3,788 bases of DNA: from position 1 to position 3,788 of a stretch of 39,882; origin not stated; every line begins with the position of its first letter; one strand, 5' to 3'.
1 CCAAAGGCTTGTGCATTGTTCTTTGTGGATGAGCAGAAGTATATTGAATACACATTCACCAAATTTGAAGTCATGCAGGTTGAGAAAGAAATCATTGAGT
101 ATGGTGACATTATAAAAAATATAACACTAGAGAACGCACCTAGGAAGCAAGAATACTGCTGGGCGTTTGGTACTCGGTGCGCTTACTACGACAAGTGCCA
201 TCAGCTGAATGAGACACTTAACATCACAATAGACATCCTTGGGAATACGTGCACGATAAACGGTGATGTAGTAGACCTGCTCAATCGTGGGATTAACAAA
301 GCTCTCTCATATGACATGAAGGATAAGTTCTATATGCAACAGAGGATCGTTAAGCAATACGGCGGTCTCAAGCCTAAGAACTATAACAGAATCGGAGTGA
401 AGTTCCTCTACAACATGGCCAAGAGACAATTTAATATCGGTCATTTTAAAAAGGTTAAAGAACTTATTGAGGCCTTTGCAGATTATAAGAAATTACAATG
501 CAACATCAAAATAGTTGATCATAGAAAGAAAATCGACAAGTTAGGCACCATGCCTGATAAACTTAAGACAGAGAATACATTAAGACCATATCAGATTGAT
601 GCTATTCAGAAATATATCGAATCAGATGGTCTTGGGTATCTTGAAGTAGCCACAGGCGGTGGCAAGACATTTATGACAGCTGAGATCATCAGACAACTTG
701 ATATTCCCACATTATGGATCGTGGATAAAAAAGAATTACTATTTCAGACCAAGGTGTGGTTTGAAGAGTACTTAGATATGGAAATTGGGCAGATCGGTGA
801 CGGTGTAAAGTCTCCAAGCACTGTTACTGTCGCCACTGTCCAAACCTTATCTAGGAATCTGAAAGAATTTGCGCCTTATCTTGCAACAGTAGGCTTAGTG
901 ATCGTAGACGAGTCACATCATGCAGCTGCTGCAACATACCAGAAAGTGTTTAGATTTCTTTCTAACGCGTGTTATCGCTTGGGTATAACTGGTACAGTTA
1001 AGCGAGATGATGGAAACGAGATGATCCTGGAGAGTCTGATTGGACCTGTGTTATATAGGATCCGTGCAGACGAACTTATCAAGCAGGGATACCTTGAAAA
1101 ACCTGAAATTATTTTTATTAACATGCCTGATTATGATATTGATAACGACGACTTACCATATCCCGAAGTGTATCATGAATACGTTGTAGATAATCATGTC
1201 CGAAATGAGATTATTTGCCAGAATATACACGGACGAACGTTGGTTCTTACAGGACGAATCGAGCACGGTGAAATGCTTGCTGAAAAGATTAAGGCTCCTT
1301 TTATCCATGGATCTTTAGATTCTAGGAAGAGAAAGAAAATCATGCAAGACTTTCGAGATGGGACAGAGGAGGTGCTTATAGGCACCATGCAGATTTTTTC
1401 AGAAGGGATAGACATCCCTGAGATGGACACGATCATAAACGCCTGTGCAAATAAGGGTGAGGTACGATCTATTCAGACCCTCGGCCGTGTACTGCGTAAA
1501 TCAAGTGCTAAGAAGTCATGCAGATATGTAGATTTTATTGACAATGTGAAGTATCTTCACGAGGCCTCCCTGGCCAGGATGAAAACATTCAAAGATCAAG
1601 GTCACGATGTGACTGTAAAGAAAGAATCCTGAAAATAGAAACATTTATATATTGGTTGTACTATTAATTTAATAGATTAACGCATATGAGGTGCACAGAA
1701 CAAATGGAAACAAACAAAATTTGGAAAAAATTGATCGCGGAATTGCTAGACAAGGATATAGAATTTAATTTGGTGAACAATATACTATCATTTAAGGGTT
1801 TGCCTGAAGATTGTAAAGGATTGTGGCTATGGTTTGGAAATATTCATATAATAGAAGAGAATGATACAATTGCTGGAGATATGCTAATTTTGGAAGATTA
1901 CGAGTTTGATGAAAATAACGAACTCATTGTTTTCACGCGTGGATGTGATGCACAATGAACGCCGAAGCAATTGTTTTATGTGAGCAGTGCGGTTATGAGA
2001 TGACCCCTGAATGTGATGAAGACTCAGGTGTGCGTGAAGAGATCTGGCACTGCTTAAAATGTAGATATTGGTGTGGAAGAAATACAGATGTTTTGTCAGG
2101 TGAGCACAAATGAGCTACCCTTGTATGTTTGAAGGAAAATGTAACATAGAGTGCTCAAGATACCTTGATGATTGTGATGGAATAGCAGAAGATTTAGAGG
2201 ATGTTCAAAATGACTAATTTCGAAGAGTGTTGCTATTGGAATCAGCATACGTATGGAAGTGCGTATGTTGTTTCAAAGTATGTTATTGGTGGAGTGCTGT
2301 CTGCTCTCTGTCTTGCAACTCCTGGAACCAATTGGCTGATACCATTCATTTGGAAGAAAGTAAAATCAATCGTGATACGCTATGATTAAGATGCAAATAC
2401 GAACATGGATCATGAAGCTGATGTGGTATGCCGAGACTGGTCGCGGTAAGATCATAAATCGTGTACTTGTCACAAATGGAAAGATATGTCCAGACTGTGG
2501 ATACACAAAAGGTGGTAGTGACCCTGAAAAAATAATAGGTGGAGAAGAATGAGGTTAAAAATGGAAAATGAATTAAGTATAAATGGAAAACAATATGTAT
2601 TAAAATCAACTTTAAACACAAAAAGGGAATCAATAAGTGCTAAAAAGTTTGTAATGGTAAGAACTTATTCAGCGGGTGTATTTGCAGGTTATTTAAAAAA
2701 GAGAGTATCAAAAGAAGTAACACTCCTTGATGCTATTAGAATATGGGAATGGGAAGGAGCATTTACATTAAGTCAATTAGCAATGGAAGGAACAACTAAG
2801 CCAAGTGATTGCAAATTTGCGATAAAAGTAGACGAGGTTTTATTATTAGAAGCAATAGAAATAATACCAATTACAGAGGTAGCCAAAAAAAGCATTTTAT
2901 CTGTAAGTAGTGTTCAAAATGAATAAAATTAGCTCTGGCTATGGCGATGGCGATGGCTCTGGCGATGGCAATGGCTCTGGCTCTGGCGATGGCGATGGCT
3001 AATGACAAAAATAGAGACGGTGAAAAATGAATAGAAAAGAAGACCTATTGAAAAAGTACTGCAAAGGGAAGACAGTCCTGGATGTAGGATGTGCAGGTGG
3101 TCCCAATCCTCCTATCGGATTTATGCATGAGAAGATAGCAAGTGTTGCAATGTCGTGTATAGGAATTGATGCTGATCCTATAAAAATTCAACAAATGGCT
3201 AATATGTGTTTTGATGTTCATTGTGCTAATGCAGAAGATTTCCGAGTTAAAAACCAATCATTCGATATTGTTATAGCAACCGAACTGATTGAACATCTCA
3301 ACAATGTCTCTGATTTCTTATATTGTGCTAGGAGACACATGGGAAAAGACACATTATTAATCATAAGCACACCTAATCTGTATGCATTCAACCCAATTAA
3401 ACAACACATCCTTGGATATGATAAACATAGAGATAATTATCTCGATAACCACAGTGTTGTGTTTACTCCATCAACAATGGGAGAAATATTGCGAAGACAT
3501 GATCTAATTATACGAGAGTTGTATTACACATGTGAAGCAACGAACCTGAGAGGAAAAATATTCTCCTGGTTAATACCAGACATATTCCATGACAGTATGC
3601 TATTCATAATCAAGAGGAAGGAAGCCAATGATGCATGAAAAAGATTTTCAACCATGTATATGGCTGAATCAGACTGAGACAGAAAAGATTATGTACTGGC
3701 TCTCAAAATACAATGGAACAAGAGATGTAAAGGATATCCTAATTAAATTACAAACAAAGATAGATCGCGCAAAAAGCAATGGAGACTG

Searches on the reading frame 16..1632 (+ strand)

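Call 10: search_protein_families(library=pfam, proteins=[window:16-1632:+], max_evalue=0.01)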
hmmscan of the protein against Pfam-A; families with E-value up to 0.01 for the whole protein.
window:16-1632:+ (538 aa): 6 families
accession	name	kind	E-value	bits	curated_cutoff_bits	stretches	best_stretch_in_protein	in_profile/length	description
PF04851.21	ResIII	-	3.4e-24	86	22.5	1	188-330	3-164/164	Type III restriction enzyme, res subunit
PF00271.37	Helicase_C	-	1.3e-16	61.2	23.5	1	398-495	9-109/110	Helicase conserved C-terminal domain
PF16203.11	ERCC3_RAD25_C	-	3.5e-09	36.8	27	1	419-500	74-156/248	ERCC3/RAD25/XPB C-terminal helicase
PF18766.7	SWI2_SNF2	-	2.5e-05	24.5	26.7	1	204-327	18-154/221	SWI2/SNF2 ATPase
PF00270.35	DEAD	-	0.0001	22.5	26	1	191-327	2-159/167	DEAD/DEAH box helicase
PF13401.12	AAA_22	-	0.0063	17.3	27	0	203-316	4-108/130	AAA domain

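Call 11: search_protein_families(library=phrogs, proteins=[window:16-1632:+], max_evalue=0.01)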
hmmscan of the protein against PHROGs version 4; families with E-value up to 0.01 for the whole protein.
window:16-1632:+ (538 aa): 12 families
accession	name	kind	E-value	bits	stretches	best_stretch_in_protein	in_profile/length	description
phrog_16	-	DNA, RNA and nucleotide metabolism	1.2e-82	279.6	1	184-534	266-624/986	DNA helicase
phrog_9690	-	DNA, RNA and nucleotide metabolism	3.4e-52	178.4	1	273-536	22-303/306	DNA helicase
phrog_16259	-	DNA, RNA and nucleotide metabolism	6.1e-17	62.9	1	94-342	19-275/330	DNA helicase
phrog_62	-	DNA, RNA and nucleotide metabolism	5.4e-15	54.9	2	140-328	674-849/1881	DNA helicase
phrog_27849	-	unknown function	1.2e-10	41.2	1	419-508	464-557/664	-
phrog_14619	-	DNA, RNA and nucleotide metabolism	1.6e-08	35.4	1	130-285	56-226/314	DNA helicase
phrog_17901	-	DNA, RNA and nucleotide metabolism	2.7e-07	32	1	454-516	14-76/109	DNA helicase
phrog_24008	-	DNA, RNA and nucleotide metabolism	2.7e-05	23.2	0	429-499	860-930/1006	helicase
phrog_26785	-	unknown function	0.00018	20.6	1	436-513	772-847/1087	-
phrog_6819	-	DNA, RNA and nucleotide metabolism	0.00022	20.8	0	426-475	262-310/645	Holliday junction branch migration helicase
phrog_2488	-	DNA, RNA and nucleotide metabolism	0.0038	17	0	188-229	18-63/579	DNA helicase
phrog_16694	-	unknown function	0.0048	15.8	0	435-523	600-688/1010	-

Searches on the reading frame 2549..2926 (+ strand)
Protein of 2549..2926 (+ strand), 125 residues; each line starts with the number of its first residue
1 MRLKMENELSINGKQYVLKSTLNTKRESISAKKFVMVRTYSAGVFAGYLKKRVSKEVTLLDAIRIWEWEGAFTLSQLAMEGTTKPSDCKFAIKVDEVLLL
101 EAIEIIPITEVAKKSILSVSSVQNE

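Call 88: search_protein_families(library=pfam, proteins=[window:2549-2926:+], max_evalue=0.01)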
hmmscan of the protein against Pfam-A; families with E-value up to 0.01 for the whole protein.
window:2549-2926:+ (125 aa): 1 family
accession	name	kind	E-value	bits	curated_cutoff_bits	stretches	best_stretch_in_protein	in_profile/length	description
PF22253.2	DUF6948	-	1.7e-28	99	27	1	33-116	2-85/85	Domain of unknown function (DUF6948)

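Call 89: search_protein_families(library=phrogs, proteins=[window:2549-2926:+], max_evalue=0.001)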
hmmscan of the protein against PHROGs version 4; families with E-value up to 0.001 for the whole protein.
window:2549-2926:+ (125 aa): 1 family
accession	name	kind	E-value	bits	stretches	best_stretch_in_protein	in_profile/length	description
phrog_18306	-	unknown function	6.1e-06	27.1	1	31-110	153-230/242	-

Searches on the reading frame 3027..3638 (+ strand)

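Call 88: search_protein_families(library=pfam, proteins=[window:3027-3638:+], max_evalue=0.01)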
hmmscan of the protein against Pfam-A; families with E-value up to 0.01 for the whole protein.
window:3027-3638:+ (203 aa): 5 families
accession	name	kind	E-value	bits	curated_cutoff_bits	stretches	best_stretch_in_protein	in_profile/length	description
PF13489.12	Methyltransf_23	-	1.7e-15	57.5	27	1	10-162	19-161/164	Methyltransferase domain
PF08241.18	Methyltransf_11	-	8.1e-09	36.5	21.2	1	18-112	1-94/95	Methyltransferase domain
PF13847.12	Methyltransf_31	-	1.1e-07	32.1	27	1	13-119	3-116/145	Methyltransferase domain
PF13649.12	Methyltransf_25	-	4.7e-07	30.9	27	1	17-104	1-92/97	Methyltransferase domain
PF08242.18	Methyltransf_12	-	0.00013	23.1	30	1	41-108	20-95/98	Methyltransferase domain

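Call 89: search_protein_families(library=phrogs, proteins=[window:3027-3638:+], max_evalue=0.001)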
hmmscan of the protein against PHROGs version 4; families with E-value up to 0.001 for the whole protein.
window:3027-3638:+ (203 aa): 2 families
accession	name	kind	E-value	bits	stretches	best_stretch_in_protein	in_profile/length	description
phrog_22502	-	other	1.7e-06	29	1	12-122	70-182/276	methyltransferase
phrog_4752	-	other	0.0007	19.9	1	13-116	51-161/241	tRNA methyltransferase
